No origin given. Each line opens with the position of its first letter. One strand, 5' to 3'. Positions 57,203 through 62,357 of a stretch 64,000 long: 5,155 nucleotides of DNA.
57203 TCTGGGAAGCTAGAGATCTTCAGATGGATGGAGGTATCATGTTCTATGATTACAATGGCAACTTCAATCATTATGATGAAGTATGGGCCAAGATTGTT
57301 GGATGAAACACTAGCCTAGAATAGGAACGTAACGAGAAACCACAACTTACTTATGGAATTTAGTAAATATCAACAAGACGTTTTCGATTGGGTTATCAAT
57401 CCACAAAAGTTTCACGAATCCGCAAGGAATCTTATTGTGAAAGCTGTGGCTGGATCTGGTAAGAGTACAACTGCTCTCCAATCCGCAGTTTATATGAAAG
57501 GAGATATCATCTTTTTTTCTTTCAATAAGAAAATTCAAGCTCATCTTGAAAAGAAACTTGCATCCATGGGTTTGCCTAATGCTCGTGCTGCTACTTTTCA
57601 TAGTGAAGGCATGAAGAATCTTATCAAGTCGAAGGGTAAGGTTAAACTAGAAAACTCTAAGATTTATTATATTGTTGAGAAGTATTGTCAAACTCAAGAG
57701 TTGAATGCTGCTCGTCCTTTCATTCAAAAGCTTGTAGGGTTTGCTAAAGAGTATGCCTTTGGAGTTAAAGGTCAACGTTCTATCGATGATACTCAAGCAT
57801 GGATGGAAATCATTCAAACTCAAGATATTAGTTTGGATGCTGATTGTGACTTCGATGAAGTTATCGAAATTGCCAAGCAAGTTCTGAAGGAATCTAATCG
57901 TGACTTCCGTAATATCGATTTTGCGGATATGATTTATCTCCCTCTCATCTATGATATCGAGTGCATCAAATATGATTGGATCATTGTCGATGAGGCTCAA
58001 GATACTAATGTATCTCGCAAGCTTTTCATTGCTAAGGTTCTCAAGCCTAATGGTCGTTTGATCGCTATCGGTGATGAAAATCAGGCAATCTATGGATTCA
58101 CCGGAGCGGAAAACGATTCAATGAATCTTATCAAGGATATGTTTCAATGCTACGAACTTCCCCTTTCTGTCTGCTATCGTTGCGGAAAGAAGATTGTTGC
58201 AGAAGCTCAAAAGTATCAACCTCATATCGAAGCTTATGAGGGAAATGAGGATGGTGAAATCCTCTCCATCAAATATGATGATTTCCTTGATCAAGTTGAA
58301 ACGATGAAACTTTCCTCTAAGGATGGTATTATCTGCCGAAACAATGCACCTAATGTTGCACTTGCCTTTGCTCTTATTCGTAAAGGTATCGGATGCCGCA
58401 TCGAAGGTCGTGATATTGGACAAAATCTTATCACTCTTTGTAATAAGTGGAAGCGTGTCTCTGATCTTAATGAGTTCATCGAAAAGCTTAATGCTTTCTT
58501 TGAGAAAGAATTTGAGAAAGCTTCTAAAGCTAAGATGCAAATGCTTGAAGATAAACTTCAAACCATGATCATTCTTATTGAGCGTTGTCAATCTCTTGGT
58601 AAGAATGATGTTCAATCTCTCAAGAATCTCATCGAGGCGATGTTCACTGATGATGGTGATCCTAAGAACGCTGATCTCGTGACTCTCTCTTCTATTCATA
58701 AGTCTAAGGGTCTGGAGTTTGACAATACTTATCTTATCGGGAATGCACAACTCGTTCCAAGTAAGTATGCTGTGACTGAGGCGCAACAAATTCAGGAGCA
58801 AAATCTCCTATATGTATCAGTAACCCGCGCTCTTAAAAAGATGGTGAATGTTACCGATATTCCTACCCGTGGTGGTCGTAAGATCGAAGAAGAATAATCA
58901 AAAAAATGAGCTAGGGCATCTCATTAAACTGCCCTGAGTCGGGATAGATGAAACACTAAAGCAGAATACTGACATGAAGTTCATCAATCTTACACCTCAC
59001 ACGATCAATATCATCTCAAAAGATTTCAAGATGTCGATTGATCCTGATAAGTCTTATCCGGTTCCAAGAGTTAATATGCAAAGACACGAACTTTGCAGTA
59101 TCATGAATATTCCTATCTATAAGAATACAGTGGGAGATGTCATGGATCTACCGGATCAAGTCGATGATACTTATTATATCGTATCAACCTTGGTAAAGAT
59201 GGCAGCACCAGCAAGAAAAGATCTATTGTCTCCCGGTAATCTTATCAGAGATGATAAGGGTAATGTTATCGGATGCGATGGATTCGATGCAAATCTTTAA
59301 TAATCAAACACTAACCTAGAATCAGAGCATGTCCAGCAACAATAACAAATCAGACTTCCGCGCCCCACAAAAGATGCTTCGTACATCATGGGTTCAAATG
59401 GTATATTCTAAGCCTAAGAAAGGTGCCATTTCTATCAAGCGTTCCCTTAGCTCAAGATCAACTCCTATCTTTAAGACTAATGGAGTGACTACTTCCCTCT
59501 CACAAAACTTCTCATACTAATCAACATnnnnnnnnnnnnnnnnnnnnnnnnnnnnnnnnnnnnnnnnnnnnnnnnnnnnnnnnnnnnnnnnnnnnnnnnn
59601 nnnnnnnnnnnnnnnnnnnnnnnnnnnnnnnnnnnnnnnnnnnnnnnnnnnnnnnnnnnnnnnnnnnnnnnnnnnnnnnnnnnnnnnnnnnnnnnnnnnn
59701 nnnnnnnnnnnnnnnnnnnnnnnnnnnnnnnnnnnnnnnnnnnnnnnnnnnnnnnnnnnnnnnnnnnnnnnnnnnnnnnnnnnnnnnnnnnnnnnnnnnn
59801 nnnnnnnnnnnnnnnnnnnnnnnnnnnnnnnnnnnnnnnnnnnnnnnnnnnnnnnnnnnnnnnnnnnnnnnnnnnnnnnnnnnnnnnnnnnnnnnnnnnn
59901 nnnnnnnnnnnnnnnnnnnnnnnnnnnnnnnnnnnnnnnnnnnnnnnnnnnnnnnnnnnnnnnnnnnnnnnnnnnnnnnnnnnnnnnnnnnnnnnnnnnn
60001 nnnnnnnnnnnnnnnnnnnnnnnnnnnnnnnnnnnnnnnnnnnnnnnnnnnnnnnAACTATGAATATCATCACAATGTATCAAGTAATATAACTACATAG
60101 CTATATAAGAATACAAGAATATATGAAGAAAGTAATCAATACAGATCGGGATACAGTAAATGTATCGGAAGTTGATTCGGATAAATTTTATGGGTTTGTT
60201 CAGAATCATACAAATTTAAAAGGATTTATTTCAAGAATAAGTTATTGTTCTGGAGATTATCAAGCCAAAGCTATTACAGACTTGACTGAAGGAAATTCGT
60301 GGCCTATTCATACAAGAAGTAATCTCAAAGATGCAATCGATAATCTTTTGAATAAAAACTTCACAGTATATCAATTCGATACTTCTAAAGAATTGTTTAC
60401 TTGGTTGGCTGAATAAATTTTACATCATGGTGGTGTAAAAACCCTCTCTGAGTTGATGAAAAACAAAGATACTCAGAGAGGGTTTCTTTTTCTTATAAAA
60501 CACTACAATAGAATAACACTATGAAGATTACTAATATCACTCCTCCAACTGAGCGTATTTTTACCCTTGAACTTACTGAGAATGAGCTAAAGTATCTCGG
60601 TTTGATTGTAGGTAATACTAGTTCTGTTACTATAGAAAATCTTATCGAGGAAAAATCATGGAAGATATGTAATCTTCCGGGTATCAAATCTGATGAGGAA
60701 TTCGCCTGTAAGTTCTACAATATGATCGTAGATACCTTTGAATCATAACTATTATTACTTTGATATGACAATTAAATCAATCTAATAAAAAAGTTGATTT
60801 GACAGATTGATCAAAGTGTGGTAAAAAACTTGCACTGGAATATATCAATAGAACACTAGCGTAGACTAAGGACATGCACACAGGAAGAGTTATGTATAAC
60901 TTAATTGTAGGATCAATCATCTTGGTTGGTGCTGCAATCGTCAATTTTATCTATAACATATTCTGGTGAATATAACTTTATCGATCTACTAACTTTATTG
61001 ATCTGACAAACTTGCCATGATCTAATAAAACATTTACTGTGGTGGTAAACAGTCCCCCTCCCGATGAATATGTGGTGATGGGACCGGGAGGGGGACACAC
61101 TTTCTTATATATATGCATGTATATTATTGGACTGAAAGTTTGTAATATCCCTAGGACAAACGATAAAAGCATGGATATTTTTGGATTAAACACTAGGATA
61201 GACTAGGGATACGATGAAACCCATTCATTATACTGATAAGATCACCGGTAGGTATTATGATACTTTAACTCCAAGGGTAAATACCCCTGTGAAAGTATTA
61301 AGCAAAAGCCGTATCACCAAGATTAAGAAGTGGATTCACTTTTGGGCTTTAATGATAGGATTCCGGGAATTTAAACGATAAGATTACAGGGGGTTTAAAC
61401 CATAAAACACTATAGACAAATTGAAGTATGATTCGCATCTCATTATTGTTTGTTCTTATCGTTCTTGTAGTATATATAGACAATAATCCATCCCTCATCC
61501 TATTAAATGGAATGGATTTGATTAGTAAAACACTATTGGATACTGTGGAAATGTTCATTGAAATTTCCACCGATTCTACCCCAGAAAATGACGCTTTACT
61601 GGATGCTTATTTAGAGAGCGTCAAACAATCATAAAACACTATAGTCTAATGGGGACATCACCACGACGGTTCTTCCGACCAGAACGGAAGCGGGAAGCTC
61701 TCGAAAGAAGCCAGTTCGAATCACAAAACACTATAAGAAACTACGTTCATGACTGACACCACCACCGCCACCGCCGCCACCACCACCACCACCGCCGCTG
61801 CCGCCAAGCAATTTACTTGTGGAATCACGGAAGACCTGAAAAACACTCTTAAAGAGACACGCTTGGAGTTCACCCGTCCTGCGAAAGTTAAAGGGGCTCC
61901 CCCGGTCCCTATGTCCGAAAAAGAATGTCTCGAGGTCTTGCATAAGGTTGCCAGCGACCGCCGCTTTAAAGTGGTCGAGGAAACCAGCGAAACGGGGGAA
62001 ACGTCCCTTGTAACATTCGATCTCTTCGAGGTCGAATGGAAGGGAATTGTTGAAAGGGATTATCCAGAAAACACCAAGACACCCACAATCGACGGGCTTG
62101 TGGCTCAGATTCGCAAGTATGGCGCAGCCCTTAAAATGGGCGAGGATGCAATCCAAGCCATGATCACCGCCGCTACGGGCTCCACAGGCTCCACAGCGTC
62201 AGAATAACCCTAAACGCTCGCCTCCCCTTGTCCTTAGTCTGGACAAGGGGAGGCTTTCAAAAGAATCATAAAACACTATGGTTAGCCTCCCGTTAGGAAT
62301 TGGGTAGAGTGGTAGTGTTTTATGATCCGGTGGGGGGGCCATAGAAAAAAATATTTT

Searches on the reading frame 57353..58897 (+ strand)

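Call 7: search_protein_families(library=pfam, proteins=[window:57353-58897:+], max_evalue=0.01)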
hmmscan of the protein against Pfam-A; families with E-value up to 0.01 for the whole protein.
window:57353-58897:+ (514 aa): 8 families
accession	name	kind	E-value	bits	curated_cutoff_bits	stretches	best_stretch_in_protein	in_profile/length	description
PF00580.27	UvrD-helicase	-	3.7e-18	66.6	23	1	23-264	12-270/271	UvrD/REP helicase N-terminal domain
PF13361.12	UvrD_C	-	1.9e-15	57.6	25.6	1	371-497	212-343/350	UvrD-like helicase C-terminal domain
PF13245.12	AAA_19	-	4.9e-11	43.4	25.1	1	24-249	11-133/134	AAA domain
PF13538.12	UvrD_C_2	-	3.1e-07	30.6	27.4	1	443-497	2-49/52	UvrD-like helicase C-terminal domain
PF01443.25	Viral_helicase1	-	4.1e-05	23.9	21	0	28-87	2-52/228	Viral superfamily 1 RNA helicase core domain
PF09848.15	SLFN-g3_helicase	-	0.00055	19.8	24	0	27-81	4-62/354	Schlafen group 3, DNA/RNA helicase domain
PF04851.21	ResIII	-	0.0015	18.9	22.5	1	1-102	2-98/164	Type III restriction enzyme, res subunit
PF13604.12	AAA_30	-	0.0039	17.4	27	0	23-69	17-66/191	AAA domain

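Call 8: search_protein_families(library=phrogs, proteins=[window:57353-58897:+], max_evalue=0.001)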
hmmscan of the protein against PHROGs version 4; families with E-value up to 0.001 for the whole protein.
window:57353-58897:+ (514 aa): 3 families
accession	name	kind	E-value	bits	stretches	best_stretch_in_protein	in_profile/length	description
phrog_1967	-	DNA, RNA and nucleotide metabolism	1e-97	329.6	1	1-500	151-667/776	DNA helicase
phrog_325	-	DNA, RNA and nucleotide metabolism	1.2e-06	28.2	0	446-498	821-865/986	Dda-like helicase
phrog_170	-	other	5.8e-05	23.6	0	7-46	80-112/323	PhoH-like phosphate starvation-inducible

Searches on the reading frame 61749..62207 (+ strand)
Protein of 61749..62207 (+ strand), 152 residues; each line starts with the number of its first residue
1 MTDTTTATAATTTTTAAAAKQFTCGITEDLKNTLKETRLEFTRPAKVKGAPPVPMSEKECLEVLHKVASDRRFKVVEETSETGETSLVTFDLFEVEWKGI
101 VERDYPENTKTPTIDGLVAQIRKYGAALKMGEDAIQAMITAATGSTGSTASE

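Call 46: find_encoding_contigs(protein=window:61749-62207:+, flank=10000, max_places=4)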
Protein window:61749-62207:+ (152 aa): no gene with exactly this product is on record in the collection.
